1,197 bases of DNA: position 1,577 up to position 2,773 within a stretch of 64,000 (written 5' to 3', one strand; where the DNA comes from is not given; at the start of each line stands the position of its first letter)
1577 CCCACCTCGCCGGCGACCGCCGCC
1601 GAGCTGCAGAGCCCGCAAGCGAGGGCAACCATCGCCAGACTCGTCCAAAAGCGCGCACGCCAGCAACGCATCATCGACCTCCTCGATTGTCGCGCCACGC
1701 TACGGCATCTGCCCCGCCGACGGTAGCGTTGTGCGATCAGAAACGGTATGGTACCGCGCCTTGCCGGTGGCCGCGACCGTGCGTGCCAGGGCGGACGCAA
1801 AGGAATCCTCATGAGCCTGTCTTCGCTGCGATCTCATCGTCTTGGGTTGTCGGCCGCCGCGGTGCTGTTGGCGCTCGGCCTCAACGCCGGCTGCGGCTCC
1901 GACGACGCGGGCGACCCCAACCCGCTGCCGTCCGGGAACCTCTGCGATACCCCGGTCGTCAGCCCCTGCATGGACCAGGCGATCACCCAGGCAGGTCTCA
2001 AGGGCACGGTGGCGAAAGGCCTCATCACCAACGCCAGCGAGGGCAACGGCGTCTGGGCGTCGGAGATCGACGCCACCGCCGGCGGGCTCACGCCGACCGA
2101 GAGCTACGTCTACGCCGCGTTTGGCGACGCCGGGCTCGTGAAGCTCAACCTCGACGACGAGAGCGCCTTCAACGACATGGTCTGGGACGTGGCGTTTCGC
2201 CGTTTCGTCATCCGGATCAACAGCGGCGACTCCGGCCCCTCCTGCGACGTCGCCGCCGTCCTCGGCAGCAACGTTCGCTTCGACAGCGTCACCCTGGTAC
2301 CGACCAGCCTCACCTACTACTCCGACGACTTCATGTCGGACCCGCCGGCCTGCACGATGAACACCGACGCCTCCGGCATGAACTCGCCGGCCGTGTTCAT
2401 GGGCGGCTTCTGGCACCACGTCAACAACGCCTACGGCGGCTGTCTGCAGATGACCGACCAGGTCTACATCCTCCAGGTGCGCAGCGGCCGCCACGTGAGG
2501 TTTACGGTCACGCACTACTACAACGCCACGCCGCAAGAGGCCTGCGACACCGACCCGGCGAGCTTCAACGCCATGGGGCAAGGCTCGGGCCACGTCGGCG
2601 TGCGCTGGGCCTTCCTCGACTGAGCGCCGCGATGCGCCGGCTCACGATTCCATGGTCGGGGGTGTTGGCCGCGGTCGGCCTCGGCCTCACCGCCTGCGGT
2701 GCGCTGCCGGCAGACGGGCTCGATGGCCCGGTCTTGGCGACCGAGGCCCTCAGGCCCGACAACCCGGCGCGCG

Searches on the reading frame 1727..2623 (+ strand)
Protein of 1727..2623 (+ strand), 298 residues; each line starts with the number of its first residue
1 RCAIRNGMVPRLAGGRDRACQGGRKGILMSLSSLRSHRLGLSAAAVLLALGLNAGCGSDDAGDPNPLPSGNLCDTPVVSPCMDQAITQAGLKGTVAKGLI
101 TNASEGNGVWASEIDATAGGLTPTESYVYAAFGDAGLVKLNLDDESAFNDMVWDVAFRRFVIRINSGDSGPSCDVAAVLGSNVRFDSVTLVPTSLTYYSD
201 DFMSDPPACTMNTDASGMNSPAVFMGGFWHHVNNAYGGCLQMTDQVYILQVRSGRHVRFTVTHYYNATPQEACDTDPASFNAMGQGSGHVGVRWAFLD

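Call 77: search_protein_families(library=pfam, proteins=[window:1727-2623:+], max_evalue=0.001)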
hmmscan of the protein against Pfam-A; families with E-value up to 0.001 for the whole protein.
window:1727-2623:+ (298 aa): 1 family
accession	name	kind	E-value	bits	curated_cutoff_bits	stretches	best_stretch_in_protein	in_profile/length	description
PF14064.11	HmuY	-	1.4e-10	42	27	1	149-271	26-149/157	HmuY protein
